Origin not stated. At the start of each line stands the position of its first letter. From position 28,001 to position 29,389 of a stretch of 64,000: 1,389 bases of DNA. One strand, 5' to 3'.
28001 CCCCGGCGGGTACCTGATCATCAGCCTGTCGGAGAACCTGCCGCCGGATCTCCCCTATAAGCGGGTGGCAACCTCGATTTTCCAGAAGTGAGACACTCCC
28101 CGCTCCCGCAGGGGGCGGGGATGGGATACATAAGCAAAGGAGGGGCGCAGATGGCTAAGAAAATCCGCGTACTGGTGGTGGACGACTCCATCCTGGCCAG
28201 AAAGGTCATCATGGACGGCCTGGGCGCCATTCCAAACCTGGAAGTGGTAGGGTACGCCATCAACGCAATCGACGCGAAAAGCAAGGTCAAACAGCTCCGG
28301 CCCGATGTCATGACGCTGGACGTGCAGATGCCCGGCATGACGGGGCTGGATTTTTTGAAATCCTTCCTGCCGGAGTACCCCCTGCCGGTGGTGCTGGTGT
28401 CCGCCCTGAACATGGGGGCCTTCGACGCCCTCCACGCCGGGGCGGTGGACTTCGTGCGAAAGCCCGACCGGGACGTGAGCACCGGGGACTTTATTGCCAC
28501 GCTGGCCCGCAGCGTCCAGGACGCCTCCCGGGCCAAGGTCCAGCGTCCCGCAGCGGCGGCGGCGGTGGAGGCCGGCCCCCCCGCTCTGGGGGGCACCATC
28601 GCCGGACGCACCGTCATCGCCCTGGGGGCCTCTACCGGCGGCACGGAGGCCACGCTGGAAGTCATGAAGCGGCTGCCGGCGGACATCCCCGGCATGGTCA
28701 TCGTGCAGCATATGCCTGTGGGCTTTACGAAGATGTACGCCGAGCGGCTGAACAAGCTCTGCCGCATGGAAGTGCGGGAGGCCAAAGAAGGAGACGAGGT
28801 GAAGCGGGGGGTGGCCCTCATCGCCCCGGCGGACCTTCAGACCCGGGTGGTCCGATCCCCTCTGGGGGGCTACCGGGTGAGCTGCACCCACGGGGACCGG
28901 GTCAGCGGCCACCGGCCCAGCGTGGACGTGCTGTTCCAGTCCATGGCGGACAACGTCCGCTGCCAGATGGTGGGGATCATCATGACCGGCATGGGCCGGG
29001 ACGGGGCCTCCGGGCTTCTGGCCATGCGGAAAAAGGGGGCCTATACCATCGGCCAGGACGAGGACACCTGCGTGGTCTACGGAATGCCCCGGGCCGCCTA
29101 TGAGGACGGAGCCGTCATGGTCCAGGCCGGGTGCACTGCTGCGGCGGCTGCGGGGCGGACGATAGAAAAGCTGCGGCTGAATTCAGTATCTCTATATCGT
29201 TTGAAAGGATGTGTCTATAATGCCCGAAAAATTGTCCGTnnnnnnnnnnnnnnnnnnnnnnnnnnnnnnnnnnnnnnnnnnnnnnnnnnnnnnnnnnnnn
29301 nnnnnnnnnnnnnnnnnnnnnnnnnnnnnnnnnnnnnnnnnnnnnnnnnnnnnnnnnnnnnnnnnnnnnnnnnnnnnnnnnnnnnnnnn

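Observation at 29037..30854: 99-bp perfect direct repeat of the cheB 3' end flanks a 1.62-kb AT-rich insertion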

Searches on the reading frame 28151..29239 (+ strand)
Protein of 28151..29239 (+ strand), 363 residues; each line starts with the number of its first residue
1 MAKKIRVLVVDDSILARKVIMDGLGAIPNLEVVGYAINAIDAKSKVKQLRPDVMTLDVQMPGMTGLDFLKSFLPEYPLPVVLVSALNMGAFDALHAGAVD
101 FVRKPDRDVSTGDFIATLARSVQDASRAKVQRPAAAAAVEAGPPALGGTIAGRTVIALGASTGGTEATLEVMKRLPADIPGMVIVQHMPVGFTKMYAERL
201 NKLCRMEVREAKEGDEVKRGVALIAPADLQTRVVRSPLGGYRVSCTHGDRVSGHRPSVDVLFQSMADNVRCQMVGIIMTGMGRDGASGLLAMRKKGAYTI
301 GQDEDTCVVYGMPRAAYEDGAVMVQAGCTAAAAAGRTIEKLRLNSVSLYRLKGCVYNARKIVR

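Call 10: search_protein_families(library=ncbifam, proteins=[window:28151-29239:+], max_evalue=0.01)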
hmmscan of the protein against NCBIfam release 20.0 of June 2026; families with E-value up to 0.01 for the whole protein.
window:28151-29239:+ (363 aa): 65 families (the best 25 are shown)
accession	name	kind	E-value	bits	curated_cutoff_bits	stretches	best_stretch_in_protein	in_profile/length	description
NF001965.0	PRK00742.1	subfamily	3.1e-104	349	293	1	3-324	2-338/357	chemotaxis-specific protein-glutamate methyltransferase CheB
NF009206.0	PRK12555.1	subfamily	5.2e-91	305.1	342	1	5-324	1-321/340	chemotaxis-specific protein-glutamate methyltransferase CheB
NF008677.0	PRK11697.1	equivalog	1.8e-20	73.3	246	1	5-141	2-135/238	two-component system response regulator BtsR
NF011896.0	PRK15369.1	equivalog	8.5e-13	48.4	242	1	3-105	2-107/211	two component system response regulator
NF006900.1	PRK09390.1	equivalog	3.6e-11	43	255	1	1-139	1-136/203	response regulator FixJ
NF007935.0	PRK10651.1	equivalog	7e-11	41.7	250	1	3-74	5-76/216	two-component system response regulator NarL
TIGR01818.1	ntrC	equivalog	3.9e-10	39.1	558.6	1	7-145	1-136/463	nitrogen regulation protein NR(I)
NF052445.1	RespRegMctR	equivalog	1.3e-09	37.8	300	1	4-117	1-114/205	two-component system response regulator MctR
TIGR02875.1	spore_0_A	equivalog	2.2e-09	37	200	1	3-105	1-108/262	sporulation transcription factor Spo0A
NF007969.0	PRK10693.1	equivalog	7e-09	35.1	329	1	6-109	9-113/337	two-component system response regulator RssB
NF007135.0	PRK09581.1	equivalog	7e-09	35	474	1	6-120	4-121/457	PleD family two-component system response regulator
NF007708.0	PRK10403.1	equivalog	9.5e-09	35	343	1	4-72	6-74/215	nitrate/nitrite response regulator protein NarP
NF041733.1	resp_reg_CseB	equivalog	1.5e-08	34.3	350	1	7-135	3-132/228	two-component system response regulator CseB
NF008469.0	PRK11361.1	equivalog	1.7e-08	33.6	714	1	1-105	1-106/461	acetoacetate metabolism transcriptional regulator AtoC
NF047654.1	DiguCycDgcRLepto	equivalog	2.8e-08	33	500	1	6-111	4-112/295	diguanylate cyclase DgcR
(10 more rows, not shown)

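Call 12: search_protein_families(library=pfam, proteins=[window:28151-29239:+], max_evalue=0.01)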
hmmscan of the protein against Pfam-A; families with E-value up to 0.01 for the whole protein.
window:28151-29239:+ (363 aa): 2 families
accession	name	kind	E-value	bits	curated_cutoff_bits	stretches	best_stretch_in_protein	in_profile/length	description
PF01339.22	CheB_methylest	-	1.9e-58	197.4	24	1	156-323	1-162/174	CheB methylesterase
PF00072.30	Response_reg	-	3.2e-16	59.9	30.2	1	7-105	1-100/111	Response regulator receiver domain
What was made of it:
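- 28151..29242 (+): cheB as it reads in this strain (363 aa). Residues 1-328 are normal; the last 35 aa are a frameshifted tail. NCBIfam CheB 3.1e-104, and Pfam Response_reg plus CheB_methylest (calls 10, 12).
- On CheB methylesterase: Both domains are present (calls 10, 12).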

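Call 17: find_homologous_proteins(query=window:28151-29135:+)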
Query window:28151-29135:+ (328 aa): 8000 proteins with E <= 0.001 among 8000 candidates; the best 120 are listed.
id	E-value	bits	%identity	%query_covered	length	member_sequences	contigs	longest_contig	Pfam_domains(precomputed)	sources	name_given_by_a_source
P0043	5.2e-209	711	100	100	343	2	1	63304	PF01339.23,PF00072.31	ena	-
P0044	1.9e-171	588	82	100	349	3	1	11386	PF01339.23,PF00072.31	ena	-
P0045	6.0e-171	586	82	100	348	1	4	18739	PF01339.23,PF00072.31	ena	-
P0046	8.4e-171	586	82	100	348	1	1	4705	PF01339.23,PF00072.31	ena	-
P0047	8.4e-171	586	82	100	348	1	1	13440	PF01339.23,PF00072.31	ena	-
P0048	8.4e-171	586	83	99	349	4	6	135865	PF01339.23,PF00072.31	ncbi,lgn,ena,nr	ncbi:MAG: chemotaxis-specific protein-glutamate methyltransferase CheB [Oscillospiraceae bacterium]|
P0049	2.1e-170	584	82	100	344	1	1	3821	PF01339.23,PF00072.31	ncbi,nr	ncbi:MAG: chemotaxis-specific protein-glutamate methyltransferase CheB [Oscillibacter sp.]|nr:chemot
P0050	2.2e-170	584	82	100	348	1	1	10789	PF01339.23,PF00072.31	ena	-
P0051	4.3e-170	583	82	100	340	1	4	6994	PF01339.23,PF00072.31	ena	-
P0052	1.5e-169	582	82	99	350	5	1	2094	PF01339.23,PF00072.31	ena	-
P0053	2.7e-169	581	82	100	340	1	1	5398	PF01339.23,PF00072.31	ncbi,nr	ncbi:MAG: chemotaxis-specific protein-glutamate methyltransferase CheB [Oscillibacter sp.]|nr:chemot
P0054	3.6e-169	580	82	99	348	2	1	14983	PF01339.23,PF00072.31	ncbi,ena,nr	ncbi:MAG: chemotaxis-specific protein-glutamate methyltransferase CheB [Oscillibacter sp.]|nr:chemot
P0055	7.1e-169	579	82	99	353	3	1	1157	PF01339.23,PF00072.31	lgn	-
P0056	9.9e-169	579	82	99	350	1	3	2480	PF01339.23,PF00072.31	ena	-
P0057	1.0e-168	579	82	100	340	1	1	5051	PF01339.23,PF00072.31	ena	-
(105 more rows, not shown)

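Call 19: find_encoding_contigs(protein=P0043, flank=10000, max_places=10)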
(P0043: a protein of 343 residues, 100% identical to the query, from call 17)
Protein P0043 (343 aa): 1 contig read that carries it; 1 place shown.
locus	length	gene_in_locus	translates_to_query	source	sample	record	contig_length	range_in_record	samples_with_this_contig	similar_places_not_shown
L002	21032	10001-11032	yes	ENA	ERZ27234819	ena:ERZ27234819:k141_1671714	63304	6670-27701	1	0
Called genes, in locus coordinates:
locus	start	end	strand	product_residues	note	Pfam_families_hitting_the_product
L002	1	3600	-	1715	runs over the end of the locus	PF00395:SLH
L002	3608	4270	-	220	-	PF07238:PilZ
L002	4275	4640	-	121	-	PF01312:Bac_export_2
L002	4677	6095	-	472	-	-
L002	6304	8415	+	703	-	PF01627:Hpt, PF07194:P2 (weak), PF02895:H-kinase_dim, PF02518:HATPase_c, PF01584:CheW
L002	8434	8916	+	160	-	PF01584:CheW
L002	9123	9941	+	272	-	PF03705:CheR_N, PF13489:Methyltransf_23, PF01739:CheR, PF08242:Methyltransf_12 (faint), PF13649:Methyltransf_25 (faint)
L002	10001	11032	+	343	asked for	PF00072:Response_reg, PF01339:CheB_methylest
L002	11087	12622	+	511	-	-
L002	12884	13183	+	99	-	PF04316:FlgM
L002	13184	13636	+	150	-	PF05130:FlgN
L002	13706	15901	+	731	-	PF22638:FlgK_D1, PF06429:Flg_bbr_C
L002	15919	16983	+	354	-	-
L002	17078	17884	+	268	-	PF20074:DUF6470 (weak)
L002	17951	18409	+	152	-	PF02623:FliW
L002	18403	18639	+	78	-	PF02599:CsrA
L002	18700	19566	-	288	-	PF10719:ComFB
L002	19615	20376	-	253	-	PF00142:Fer4_NifH (faint), PF01656:CbiA, PF02374:ArsA_ATPase (faint), PF06564:CBP_BcsQ, PF09140:MipZ (weak), PF10609:ParA, PF13614:AAA_31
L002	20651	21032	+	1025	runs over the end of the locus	PF02465:FliD_N, PF07195:FliD_C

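Call 23: find_encoding_contigs(protein=P0048, flank=6000, max_places=6)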
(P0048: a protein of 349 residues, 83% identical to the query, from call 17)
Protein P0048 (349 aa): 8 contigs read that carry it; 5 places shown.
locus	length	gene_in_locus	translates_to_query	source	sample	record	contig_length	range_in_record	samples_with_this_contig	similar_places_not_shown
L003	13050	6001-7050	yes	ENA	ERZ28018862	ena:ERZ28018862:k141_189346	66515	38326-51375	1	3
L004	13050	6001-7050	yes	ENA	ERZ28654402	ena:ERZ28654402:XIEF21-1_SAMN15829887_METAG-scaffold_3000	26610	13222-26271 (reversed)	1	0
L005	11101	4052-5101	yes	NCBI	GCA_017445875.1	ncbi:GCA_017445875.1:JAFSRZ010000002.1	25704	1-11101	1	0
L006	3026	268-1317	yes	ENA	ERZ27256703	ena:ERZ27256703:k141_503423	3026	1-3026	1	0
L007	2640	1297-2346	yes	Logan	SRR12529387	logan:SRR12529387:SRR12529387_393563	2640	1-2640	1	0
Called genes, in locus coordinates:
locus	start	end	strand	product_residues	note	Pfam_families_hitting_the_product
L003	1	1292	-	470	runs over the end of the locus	-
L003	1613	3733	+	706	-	PF01627:Hpt, PF07194:P2 (weak), PF02895:H-kinase_dim, PF02518:HATPase_c, PF01584:CheW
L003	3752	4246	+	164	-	-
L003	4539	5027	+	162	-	PF01584:CheW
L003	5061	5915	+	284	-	PF03705:CheR_N, PF01739:CheR, PF13489:Methyltransf_23 (weak)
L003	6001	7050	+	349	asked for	PF00072:Response_reg, PF01339:CheB_methylest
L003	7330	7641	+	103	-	PF04316:FlgM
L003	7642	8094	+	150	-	PF05130:FlgN (weak)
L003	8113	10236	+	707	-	PF22638:FlgK_D1, PF06429:Flg_bbr_C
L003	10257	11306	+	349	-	PF00700:Flagellin_C (faint)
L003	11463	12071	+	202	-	PF20074:DUF6470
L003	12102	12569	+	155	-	PF02623:FliW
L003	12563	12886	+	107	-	PF02599:CsrA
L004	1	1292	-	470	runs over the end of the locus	-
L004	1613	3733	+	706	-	PF01627:Hpt, PF07194:P2 (weak), PF02895:H-kinase_dim, PF02518:HATPase_c, PF01584:CheW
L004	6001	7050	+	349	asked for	PF00072:Response_reg, PF01339:CheB_methylest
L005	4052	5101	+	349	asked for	PF00072:Response_reg, PF01339:CheB_methylest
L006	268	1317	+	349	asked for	PF00072:Response_reg, PF01339:CheB_methylest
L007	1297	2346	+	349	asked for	PF00072:Response_reg, PF01339:CheB_methylest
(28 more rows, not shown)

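Call 28: find_related_loci(query=P0043, collection=genome_contigs, flank=4000)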
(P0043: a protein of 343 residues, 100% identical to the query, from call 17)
Query P0043 (343 aa) in genome_contigs; peptide patterns used: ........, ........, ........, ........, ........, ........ (x = any residue, [..] = any of these).
599 stretches matched a pattern (row limit reached: there are more); 526 encode a relative of the query (tblastn E <= 1e-3); the best 80 are kept; 80 distinct loci.
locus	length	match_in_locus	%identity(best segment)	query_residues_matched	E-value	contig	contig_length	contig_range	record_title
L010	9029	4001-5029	82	3-343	7e-175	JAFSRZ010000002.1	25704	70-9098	MAG: Oscillospiraceae bacterium isolate RGIG3420 Goat_Reticulum.Co__c147995, whole genome shotgun sequence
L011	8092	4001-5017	79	1-340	7e-175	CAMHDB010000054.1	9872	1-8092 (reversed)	MAG: uncultured Oscillibacter sp. isolate SRR11784294_bin.28_metaWRAP_v1.3_MAG genome assembly, contig: ERZ12203157.8525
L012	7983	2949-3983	74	3-340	1e-169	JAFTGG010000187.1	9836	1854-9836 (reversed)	MAG: Oscillospiraceae bacterium isolate RGIG3791 Roe_deer_Abomasum-5__c117964, whole genome shotgun sequence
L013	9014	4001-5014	73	1-340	6e-163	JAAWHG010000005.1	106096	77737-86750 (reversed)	MAG: Oscillospiraceae bacterium isolate ABMPRH_152_1 SL341417_scaffold_280, whole genome shotgun sequence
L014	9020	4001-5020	71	1-340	8e-158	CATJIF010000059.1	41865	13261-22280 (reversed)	MAG: uncultured Peptostreptococcaceae bacterium isolate iMGMC-281_1678881674 genome assembly, contig: MegahitA5_6831, wh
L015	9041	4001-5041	69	2-343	1e-155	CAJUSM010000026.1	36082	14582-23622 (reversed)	MAG TPA_asm: uncultured Oscillospiraceae bacterium isolate MGBC162917 genome assembly, contig: MGBC162917.26, whole geno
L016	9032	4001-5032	68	3-343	3e-153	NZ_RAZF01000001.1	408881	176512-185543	Acutalibacter sp. 1XD8-33 Scaffold1_1, whole genome shotgun sequence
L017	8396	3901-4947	67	1-343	2e-152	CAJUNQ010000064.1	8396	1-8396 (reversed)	MAG TPA_asm: uncultured Oscillospiraceae bacterium isolate MGBC162081 genome assembly, contig: MGBC162081.64, whole geno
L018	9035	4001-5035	68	3-343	9e-152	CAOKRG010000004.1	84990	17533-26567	MAG TPA_asm: uncultured Oscillospiraceae bacterium isolate SRR17684628_bin.37_metawrap_v1.3_MAG genome assembly, contig:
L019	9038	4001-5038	66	1-343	1e-150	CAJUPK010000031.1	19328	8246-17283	MAG TPA_asm: uncultured Oscillospiraceae bacterium isolate MGBC160578 genome assembly, contig: MGBC160578.31, whole geno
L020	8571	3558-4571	68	3-340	2e-148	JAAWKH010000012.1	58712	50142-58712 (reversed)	MAG: Peptococcaceae bacterium isolate ABMPRH_86_1 SL341413_scaffold_524, whole genome shotgun sequence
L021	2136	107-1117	67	3-340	5e-159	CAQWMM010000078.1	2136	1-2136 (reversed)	MAG TPA_asm: uncultured Firmicutes bacterium isolate MGBC125362 genome assembly, contig: MGBC125362.78, whole genome sho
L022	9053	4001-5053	67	1-343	5e-148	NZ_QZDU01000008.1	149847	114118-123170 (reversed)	Acutalibacter sp. 1XD8-36 Scaffold8_1, whole genome shotgun sequence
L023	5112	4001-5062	65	3-340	3e-147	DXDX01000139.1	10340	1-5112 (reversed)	MAG TPA_asm: Candidatus Flavonifractor merdigallinarum isolate ChiBcec16_6824 ChiBcec16__C111670_L10340_SAMN08010103, wh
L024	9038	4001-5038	65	3-343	8e-146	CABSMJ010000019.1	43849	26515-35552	MAG TPA_asm: uncultured Oscillospiraceae bacterium isolate MGYG-HGUT-02727 genome assembly, contig: GUT_GENOME159708_19,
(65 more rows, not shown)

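Call 41: search_solved_structures(query=P0043, show_alignments=2, max_evalue=1e-20)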
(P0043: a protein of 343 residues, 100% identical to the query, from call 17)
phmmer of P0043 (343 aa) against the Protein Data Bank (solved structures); distinct sequences matched with E-value up to 1e-20: 6.
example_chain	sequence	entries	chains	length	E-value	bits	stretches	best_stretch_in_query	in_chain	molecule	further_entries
1a2o_A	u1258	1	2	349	3.8e-80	273.1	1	3-342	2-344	CHEB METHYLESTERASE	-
6ymz_A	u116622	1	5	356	1.2e-76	261.7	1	3-339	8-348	Protein-glutamate methylesterase/protein-glutamine glutaminase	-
1chd_A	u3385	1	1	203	1e-52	183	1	148-342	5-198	CHEB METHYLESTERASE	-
7esg_A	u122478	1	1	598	6.6e-50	173.8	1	1-332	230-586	Glutathione S-transferase,Protein-glutamate methylesterase/protein-glutamine glutaminase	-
3sft_A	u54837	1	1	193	2.4e-33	119.4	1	150-321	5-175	Chemotaxis response regulator protein-glutamate methylesterase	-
3t8y_A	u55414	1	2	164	6.5e-21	78.5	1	4-111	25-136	Chemotaxis response regulator protein-glutamate methylesterase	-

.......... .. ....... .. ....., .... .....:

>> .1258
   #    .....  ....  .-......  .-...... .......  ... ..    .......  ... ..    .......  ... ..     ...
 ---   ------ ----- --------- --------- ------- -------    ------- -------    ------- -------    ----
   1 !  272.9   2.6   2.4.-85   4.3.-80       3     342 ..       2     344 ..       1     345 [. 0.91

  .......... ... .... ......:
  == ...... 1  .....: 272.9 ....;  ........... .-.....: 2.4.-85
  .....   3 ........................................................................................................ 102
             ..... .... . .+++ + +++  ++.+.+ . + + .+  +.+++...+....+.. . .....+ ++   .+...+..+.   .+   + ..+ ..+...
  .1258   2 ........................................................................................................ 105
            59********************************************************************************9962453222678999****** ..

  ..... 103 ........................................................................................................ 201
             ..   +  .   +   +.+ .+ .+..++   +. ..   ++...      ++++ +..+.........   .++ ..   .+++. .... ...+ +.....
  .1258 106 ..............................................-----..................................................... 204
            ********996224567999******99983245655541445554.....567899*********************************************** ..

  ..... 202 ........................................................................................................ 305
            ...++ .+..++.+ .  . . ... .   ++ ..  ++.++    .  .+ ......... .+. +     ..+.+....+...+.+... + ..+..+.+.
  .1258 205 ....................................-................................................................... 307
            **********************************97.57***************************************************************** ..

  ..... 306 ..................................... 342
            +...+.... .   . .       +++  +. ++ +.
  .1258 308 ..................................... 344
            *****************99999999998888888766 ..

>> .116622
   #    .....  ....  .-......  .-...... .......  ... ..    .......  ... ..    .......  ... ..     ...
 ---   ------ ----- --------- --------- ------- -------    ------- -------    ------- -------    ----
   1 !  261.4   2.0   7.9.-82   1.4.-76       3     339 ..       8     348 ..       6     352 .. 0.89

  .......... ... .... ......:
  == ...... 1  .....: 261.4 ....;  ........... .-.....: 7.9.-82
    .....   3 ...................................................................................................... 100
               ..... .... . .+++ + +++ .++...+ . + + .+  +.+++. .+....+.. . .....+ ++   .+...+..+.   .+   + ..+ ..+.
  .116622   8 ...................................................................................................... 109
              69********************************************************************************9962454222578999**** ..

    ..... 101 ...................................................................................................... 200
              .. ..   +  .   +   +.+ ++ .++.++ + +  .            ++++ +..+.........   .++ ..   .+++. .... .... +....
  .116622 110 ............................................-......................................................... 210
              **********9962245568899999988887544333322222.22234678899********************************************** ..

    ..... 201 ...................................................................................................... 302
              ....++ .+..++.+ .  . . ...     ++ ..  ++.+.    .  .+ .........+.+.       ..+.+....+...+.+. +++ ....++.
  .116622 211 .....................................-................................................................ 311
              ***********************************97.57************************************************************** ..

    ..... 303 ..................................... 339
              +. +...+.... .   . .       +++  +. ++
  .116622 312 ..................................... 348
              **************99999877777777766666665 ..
